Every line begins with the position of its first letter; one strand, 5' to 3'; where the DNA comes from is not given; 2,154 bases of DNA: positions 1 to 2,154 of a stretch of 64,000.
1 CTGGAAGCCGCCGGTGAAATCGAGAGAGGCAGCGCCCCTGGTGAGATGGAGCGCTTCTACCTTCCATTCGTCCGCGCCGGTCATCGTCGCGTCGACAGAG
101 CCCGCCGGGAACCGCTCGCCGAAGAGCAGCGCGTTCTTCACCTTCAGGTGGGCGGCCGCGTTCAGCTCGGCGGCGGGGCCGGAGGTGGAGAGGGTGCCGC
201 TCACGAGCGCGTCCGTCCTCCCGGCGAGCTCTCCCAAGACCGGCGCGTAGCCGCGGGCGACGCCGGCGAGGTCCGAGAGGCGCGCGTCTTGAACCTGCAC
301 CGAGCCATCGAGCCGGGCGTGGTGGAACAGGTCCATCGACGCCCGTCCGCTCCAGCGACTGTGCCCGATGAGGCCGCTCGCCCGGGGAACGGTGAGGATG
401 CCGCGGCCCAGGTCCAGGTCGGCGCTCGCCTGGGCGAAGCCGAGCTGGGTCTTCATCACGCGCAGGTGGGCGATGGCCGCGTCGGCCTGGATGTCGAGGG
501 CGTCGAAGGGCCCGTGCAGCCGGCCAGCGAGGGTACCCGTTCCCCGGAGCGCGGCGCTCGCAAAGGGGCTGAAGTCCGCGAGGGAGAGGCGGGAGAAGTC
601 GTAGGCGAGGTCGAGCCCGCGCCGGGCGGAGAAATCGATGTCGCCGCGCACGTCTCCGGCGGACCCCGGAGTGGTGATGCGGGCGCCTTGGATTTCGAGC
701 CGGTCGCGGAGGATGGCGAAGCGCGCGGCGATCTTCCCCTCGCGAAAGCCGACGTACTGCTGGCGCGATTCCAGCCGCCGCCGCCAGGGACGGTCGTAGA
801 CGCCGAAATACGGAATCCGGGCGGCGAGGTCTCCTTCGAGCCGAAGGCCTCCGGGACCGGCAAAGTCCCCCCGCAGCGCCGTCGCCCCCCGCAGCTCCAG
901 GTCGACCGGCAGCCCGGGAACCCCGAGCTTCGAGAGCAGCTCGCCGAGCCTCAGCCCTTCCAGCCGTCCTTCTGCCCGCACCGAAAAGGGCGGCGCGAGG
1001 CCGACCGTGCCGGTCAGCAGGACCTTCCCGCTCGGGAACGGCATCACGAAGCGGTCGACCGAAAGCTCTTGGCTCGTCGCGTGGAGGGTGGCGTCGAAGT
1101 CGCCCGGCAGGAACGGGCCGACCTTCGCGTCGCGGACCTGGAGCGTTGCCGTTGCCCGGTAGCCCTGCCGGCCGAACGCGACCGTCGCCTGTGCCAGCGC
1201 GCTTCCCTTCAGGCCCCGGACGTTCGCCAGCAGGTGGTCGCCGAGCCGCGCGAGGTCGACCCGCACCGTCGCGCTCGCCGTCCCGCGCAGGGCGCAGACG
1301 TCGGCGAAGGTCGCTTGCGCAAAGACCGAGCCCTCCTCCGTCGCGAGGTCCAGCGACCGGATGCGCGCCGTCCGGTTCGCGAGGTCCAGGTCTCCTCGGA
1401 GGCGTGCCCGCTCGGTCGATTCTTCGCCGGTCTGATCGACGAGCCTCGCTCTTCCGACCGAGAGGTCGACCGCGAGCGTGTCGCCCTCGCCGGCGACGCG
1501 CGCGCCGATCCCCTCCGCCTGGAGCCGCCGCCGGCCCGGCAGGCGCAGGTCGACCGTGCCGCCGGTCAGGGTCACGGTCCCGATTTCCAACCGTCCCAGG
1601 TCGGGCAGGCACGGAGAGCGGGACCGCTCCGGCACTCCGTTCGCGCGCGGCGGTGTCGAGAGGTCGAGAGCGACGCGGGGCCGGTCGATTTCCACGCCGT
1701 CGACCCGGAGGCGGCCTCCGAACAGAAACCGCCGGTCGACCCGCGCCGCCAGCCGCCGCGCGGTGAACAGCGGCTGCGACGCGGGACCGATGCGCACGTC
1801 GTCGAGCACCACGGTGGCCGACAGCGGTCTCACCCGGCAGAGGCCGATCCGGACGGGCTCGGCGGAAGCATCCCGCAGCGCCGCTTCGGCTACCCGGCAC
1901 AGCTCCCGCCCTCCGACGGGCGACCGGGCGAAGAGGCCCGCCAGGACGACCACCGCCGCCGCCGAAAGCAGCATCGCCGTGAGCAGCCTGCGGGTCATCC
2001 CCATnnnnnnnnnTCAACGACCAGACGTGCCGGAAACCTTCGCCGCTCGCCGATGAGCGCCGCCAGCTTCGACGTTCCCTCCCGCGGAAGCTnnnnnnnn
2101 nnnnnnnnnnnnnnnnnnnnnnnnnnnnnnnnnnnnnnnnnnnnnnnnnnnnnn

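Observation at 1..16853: One minus-strand array spanning about 17 kb extends the pilMNOPQ cluster with surface and secretin-accessory genes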

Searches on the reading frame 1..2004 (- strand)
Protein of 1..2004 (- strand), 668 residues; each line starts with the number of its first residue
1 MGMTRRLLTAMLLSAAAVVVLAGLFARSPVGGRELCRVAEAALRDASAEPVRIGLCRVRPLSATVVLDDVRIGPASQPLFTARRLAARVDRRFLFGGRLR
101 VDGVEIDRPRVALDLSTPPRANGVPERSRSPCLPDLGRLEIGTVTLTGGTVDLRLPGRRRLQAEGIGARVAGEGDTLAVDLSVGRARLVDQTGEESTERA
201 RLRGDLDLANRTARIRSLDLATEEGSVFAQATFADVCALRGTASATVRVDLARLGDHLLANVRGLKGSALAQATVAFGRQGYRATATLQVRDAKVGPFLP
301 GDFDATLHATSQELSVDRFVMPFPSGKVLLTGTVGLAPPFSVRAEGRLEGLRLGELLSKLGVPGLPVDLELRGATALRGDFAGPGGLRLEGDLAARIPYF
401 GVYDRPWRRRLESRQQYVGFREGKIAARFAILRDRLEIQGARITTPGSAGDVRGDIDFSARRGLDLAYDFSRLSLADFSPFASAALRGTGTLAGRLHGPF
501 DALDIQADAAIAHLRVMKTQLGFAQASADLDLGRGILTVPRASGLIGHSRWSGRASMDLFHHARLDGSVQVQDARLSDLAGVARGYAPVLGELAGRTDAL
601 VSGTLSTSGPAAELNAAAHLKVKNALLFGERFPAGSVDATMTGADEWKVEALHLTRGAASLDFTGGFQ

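Call 6: search_protein_families(library=pfam, max_evalue=0.01, proteins=[window:1-2004:-])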
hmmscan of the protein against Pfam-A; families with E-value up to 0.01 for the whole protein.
window:1-2004:- (668 aa): 1 family
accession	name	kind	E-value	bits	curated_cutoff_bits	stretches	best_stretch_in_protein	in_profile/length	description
PF05359.17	DUF748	-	3.6e-08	32.4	50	1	5-118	15-124/1037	Domain of Unknown Function (DUF748)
